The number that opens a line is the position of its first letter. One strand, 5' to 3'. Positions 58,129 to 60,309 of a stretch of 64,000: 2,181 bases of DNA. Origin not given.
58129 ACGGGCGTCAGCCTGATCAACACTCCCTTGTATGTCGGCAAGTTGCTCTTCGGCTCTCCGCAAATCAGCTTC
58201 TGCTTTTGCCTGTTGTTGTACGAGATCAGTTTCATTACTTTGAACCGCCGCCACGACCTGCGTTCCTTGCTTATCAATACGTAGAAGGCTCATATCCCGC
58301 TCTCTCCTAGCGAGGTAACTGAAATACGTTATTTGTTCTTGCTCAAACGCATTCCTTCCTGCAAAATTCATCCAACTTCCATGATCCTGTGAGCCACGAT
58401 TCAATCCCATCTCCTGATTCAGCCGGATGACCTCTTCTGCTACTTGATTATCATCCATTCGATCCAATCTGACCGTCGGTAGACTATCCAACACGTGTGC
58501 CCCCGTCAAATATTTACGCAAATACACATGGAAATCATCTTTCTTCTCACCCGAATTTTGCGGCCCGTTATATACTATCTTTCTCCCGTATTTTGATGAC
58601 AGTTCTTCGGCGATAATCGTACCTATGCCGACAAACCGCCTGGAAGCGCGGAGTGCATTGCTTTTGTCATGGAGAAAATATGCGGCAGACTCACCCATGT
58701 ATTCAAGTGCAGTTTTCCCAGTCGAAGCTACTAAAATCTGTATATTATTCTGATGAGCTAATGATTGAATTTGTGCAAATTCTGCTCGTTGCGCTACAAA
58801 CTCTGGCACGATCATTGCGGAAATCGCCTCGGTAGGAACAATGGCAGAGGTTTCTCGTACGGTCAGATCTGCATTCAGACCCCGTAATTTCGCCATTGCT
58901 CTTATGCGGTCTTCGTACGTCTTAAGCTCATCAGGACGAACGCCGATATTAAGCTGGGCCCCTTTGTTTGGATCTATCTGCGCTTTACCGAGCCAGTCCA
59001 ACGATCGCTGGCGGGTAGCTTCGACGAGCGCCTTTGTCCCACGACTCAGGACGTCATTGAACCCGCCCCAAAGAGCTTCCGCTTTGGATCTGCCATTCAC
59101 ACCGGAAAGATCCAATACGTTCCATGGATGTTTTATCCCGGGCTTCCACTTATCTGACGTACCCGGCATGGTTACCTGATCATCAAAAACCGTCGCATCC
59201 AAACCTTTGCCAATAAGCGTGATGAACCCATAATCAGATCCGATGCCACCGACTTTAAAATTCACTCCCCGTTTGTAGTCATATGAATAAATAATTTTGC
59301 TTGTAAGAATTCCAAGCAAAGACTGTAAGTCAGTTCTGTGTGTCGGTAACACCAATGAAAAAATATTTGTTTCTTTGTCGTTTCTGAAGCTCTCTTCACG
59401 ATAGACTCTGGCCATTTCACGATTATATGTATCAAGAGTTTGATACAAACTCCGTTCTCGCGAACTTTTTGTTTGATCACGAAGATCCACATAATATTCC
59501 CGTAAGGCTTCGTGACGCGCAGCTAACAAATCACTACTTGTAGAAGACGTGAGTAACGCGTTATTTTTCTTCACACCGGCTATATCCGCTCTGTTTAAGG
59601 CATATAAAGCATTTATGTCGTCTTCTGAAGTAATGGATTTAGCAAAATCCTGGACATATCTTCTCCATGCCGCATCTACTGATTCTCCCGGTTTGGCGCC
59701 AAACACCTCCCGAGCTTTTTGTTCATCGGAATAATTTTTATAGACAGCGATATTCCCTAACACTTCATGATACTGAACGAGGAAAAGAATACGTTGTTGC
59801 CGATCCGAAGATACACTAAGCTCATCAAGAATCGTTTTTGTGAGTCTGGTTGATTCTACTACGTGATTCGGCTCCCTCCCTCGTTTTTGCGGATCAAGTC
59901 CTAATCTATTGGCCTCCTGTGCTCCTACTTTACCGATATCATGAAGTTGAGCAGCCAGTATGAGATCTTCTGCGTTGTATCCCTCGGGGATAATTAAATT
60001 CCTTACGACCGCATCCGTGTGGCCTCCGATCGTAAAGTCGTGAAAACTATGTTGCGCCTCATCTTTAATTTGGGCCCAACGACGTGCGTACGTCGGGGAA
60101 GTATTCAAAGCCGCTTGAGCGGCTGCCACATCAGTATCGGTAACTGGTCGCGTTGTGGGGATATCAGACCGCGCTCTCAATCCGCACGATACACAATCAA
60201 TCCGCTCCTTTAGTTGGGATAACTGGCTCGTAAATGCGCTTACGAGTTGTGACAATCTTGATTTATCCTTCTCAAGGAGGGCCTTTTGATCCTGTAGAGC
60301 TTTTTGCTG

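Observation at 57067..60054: HD phosphohydrolase plus macro domain pair in the N-terminal third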

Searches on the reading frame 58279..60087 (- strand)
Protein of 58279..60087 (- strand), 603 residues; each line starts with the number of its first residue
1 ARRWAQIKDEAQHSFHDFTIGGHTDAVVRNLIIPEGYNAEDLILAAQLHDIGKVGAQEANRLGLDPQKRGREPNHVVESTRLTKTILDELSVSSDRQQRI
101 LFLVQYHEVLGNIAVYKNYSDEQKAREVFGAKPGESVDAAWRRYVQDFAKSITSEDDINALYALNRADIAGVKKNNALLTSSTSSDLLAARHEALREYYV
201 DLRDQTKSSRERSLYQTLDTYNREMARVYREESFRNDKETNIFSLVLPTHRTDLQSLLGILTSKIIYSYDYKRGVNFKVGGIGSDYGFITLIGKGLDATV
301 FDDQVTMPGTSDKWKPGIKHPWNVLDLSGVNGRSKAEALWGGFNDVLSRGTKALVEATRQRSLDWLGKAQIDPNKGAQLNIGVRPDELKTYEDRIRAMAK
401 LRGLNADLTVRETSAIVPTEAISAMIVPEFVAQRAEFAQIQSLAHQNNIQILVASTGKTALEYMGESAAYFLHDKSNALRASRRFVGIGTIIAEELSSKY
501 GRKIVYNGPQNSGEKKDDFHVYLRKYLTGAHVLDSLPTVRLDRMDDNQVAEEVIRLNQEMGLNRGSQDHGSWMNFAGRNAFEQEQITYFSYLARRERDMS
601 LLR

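Call 30: find_homologous_proteins(query=A2, max_evalue=0.001)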
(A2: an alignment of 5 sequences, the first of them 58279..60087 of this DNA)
Query A2 (5 sequences): 8000 candidates shared short words with the query, none scored E <= 0.001.

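Call 31: search_solved_structures(query=A2, max_evalue=10, show_alignments=3)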
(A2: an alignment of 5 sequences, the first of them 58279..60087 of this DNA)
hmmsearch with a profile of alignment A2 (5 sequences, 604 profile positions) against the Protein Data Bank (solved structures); distinct sequences matched with E-value up to 10: 1.
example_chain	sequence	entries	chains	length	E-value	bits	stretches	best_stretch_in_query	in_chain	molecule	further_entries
4xgu_A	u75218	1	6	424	1.3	10.8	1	85-120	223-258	Putative pachytene checkpoint protein 2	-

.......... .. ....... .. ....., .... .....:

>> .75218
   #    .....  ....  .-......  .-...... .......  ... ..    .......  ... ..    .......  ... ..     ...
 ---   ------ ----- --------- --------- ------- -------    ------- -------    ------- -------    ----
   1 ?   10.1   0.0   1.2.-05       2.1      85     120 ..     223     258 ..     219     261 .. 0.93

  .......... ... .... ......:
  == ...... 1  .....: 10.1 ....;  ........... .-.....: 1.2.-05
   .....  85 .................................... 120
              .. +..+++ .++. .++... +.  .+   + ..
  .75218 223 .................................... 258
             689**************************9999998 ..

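Call 45: predict_structure(alignment_id=A3)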
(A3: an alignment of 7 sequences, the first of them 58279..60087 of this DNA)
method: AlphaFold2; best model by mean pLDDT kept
length: 603 residues; sequences in the alignment: 7
mean_pLDDT: 77.7   pTM: 0.82
mean pLDDT of the five models: 77.7, 74.9, 73.9, 73.3, 72.0
residues with pLDDT >= 90: 188; 70-90: 235; 50-70: 125; < 50: 55
segments of 3 or more residues with pLDDT < 50: 297-300, 316-340, 373-377, 476-482, 566-571
pLDDT, mean of each block of 10 residues (from residue 1): 62 80 89 87 91 82 72 81 90 90 94 83 86 91 93 92 94 86 91 96 93 93 91 66 69 87 81 59 67 63 56 52 41 43 56 60 57 49 68 88 85 78 90 92 94 93 88 59 68 93 80 65 89 66 80 79 53 72 87 87 83
secondary structure, 60 per line:
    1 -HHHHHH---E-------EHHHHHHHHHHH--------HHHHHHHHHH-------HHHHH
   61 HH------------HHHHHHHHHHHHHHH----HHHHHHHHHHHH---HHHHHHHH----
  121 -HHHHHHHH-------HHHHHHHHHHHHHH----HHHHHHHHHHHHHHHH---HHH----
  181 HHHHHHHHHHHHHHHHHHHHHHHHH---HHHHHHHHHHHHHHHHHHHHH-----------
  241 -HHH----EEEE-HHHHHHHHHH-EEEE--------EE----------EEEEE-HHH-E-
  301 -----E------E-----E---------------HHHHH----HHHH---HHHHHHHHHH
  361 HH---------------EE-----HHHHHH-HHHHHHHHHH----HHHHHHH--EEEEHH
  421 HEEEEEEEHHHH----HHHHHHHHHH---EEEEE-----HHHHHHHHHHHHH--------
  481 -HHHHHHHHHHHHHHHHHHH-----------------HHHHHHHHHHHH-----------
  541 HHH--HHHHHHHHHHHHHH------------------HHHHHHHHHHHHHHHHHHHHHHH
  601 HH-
elements in order: H2-7 H20-30 H39-48 H56-62 H75-89 H94-105 H109-116 H122-129 H137-150 H155-170 H181-205 H209-229 E249-252 H254-263 E265-268 E289-293 H335-339 H344-347 H351-362 H385-390 H392-401 H406-412 E415-418 E422-428 H429-432 H437-446 E450-454 H460-472 H482-500 H518-529 H546-559 H578-602

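Call 50: fold_search(model_id=the predicted structure, library=pdb)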
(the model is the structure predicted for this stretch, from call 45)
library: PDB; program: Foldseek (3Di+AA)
matches with E <= 10: 214; with E <= 0.001: 0
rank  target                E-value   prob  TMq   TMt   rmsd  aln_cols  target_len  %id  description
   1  3wfp_B                5.2e-02  1.00  0.19  0.24  10.1       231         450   13  tRNA processing enzyme (apo form 2) (released 2014-01-01)
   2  3wfo_B                9.6e-02  1.00  0.19  0.26   6.5       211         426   15  tRNA processing enzyme (apo form 1) (released 2014-01-01)
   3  3wfp_E                1.1e-01  1.00  0.19  0.27   6.8       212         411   15  tRNA processing enzyme (apo form 2) (released 2014-01-01)
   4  3wfp_A                1.1e-01  1.00  0.19  0.24   9.4       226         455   14  tRNA processing enzyme (apo form 2) (released 2014-01-01)
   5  3wfp_C                1.3e-01  1.00  0.19  0.27   6.8       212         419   15  tRNA processing enzyme (apo form 2) (released 2014-01-01)
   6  3wfo_C                2.0e-01  1.00  0.19  0.26   6.5       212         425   14  tRNA processing enzyme (apo form 1) (released 2014-01-01)
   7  3wfo_A                2.3e-01  1.00  0.19  0.26   6.5       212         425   16  tRNA processing enzyme (apo form 1) (released 2014-01-01)
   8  3wfq_H                3.8e-01  0.98  0.18  0.24   6.6       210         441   16  tRNA processing enzyme complex 1 (released 2014-01-01)
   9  3wfq_E                4.7e-01  0.98  0.18  0.24   8.6       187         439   16  tRNA processing enzyme complex 1 (released 2014-01-01)
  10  3wfr_E                5.2e-01  0.98  0.18  0.24   7.0       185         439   17  tRNA processing enzyme complex 2 (released 2014-01-01)
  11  3wfs_C                5.4e-01  0.97  0.18  0.24   6.9       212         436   16  tRNA processing enzyme complex 3 (released 2014-01-01)
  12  3wfr_F                6.5e-01  0.95  0.18  0.25   7.0       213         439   16  tRNA processing enzyme complex 2 (released 2014-01-01)
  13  8j07_m7               6.5e-01  0.07  0.11  0.11  19.8       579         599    9  96nm repeat of human respiratory doublet microtubule and associated axonemal complexes (released 2023-07-26)
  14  9cs3_E                6.5e-01  0.04  0.09  0.10  26.4       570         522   12  TRiC-ADP-S2 state is a conformation when TRiC incubated in 1 mM ADP (released 2025-01-22)
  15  3wfr_H                7.7e-01  0.85  0.18  0.23  10.5       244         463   12  tRNA processing enzyme complex 2 (released 2014-01-01)
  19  7yw4                  9.2e-01  0.92  0.06  0.30   2.9        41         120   20  Crystal structure of tRNA 2'-phosphotransferase from Saccharomyces cerevisiae (released 2023-07-26)
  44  2hek_A                2.2e+00  0.20  0.14  0.21  19.9       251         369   15  Crystal structure of O67745, a hypothetical protein from Aquifex aeolicus at 2.0 A resolution. (released 2006-07-04)
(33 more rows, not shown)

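Call 54: fold_search(model_id=the predicted structure, library=viral)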
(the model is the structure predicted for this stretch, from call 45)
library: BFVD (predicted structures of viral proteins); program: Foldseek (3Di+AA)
matches with E <= 10: 190; with E <= 0.001: 0
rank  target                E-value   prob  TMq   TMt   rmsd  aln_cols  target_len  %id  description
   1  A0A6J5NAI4            3.5e-02  0.33  0.11  0.15  19.9       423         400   10  Uncharacterized protein [uncultured Caudovirales phage]
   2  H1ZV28                4.2e-02  1.00  0.20  0.33   7.9       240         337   12  (no name in the UniProt tables at hand)
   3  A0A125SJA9            5.2e-02  1.00  0.18  0.24  12.6       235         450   15  (no name in the UniProt tables at hand)
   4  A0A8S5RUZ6            5.7e-02  1.00  0.18  0.32   7.2       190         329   10  AAA domain protein [Siphoviridae sp. ctHip2]
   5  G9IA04                2.0e-01  0.04  0.07  0.09  28.4       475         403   10  (no name in the UniProt tables at hand)
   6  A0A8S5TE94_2          2.1e-01  0.04  0.08  0.05  29.2       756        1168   12  Type I restriction enzyme [Podoviridae sp. ctzXp5]
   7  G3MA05                2.6e-01  0.99  0.19  0.27   7.0       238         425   11  Gp264 [Bacillus phage G]
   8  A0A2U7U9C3            3.6e-01  0.07  0.13  0.11  25.1       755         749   12  DUF5867 domain-containing protein [Pandoravirus quercus]
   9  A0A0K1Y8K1            4.2e-01  0.02  0.08  0.05  37.3       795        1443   11  (no name in the UniProt tables at hand)
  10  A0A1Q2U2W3            7.1e-01  0.03  0.09  0.11  28.2       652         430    8  Phage protein [Vibrio phage pTD1]
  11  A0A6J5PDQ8            7.1e-01  0.03  0.11  0.08  24.4       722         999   10  LT_GEWL domain containing protein [uncultured Caudovirales phage]
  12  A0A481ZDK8            7.4e-01  0.20  0.14  0.29  20.1       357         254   11  Uncharacterized protein [Pithovirus LCPAC406]
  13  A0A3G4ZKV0            8.1e-01  0.04  0.09  0.11  25.5       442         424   10  Putative cytochrome P450 4C1-like isoform X2 [Terrestrivirus sp.]
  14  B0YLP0                8.5e-01  0.13  0.10  0.10  15.3       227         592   11  Uncharacterized protein [Glossina hytrovirus (isolate Glossina pallidipes/Ethiopia/Seibersdorf/-)]
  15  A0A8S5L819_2          8.5e-01  0.05  0.08  0.05  40.4       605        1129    9  Minor tail protein [Siphoviridae sp. ctDmQ3]
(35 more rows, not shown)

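Call 73: search_protein_families(library=padloc, proteins=[window:58279-60087:-], max_evalue=0.1)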
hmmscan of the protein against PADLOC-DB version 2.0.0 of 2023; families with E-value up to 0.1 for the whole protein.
window:58279-60087:- (603 aa): 3 families
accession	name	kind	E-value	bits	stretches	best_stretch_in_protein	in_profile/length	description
PDLC00965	Cas8a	-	0.00027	19.4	1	141-230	8-93/152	"CRISPR-associated protein Cas8a1/Csx13, MYXAN subtype, C-terminal region"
PDLC01757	Cas3b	-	0.00046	16.8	1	18-113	11-104/676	-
PDLC01254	Cas3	-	0.034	12.4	1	41-154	32-127/164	CAS-I; effector_G3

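Call 74: search_protein_families(library=phrogs, proteins=[window:58279-60087:-], max_evalue=0.1)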
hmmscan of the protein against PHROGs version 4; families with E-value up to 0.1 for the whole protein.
window:58279-60087:- (603 aa): 3 families
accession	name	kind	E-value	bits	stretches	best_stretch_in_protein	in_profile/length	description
phrog_6931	-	unknown function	4.9e-05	23.7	1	19-109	35-124/343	-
phrog_32804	-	unknown function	0.0002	21.4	1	39-115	314-388/448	-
phrog_25795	-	unknown function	0.065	14.6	0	156-238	61-144/192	-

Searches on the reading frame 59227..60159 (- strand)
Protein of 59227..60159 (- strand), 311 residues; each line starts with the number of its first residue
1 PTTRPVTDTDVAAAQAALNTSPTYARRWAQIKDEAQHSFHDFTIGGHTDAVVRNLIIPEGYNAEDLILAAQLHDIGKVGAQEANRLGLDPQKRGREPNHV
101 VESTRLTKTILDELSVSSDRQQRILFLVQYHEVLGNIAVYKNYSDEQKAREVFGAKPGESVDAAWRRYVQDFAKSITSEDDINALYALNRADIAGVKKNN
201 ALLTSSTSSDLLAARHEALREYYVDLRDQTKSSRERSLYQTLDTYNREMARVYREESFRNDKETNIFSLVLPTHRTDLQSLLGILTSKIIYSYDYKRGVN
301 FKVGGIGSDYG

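Call 9: search_protein_families(library=pfam, proteins=[window:59227-60159:-], max_evalue=1)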
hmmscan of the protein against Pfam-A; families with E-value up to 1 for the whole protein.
window:59227-60159:- (311 aa): 3 families
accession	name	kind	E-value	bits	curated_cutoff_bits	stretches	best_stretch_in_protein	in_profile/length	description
PF01966.28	HD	-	0.00018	22.2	22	1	62-138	23-92/116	HD domain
PF20923.2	COMMD9_HN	-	0.04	14.7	27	1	101-153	17-66/75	COMMD9, helical N-terminal domain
PF15489.11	CTC1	-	0.32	8.9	27.8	1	186-247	221-283/1139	CST, telomere maintenance, complex subunit CTC1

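Call 11: search_solved_structures(query=window:59227-60159:-, max_evalue=1, show_alignments=2)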
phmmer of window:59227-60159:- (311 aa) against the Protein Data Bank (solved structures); distinct sequences matched with E-value up to 1: 1.
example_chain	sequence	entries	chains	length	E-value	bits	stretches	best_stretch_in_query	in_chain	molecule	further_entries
9iy9_A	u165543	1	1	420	0.49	13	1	187-236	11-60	Exported protein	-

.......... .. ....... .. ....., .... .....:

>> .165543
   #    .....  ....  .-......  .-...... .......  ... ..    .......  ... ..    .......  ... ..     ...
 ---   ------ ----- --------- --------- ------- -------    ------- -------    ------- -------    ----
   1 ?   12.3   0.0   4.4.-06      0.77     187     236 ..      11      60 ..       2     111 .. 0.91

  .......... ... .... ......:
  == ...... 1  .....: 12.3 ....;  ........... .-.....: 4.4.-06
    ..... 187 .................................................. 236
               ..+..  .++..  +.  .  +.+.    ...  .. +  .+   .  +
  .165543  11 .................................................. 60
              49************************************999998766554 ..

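Call 23: search_protein_families(library=ncbifam, proteins=[window:59227-60159:-], max_evalue=0.1)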
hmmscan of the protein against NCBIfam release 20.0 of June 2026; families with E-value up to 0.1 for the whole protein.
window:59227-60159:- (311 aa): 10 families
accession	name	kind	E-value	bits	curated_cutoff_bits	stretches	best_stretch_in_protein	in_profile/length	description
NF002895.0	PRK03381.1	equivalog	2e-05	22.9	631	1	28-153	405-517/782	[protein-PII] uridylyltransferase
TIGR03486.1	cas_csx13_C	hypoth_equivalog_domain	0.00029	21.2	47.4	1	165-254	8-93/152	CRISPR-associated protein Cas8a1/Csx13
NF003467.0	PRK05092.1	equivalog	0.00086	17.1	959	1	28-196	486-636/940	[protein-PII] uridylyltransferase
NF002837.0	PRK03059.1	equivalog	0.0037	15.4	1010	1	24-196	421-575/857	[protein-PII] uridylyltransferase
TIGR02578.2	cas_TM1811_Csm1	equivalog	0.0049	15.6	170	1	64-194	2-85/753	type III-A CRISPR-associated protein Cas10/Csm1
TIGR02692.1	tRNA_CCA_actino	equivalog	0.0059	15.3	438.8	1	46-207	261-394/466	CCA tRNA nucleotidyltransferase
TIGR01693.1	UTase_glnD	equivalog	0.018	13.3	519.4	0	39-145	424-531/850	[protein-PII] uridylyltransferase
NF001366.0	PRK00275.1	equivalog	0.018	12.9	1299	0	29-198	445-596/895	[protein-PII] uridylyltransferase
NF047717.1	LIC10244_fam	exception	0.031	13.6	475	1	158-269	120-230/252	LIC10244 family PerRA/PerRB upregulated protein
TIGR01596.1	cas3_HD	equivalog_domain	0.074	13.1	43.45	0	67-151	34-112/178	CRISPR-associated endonuclease Cas3''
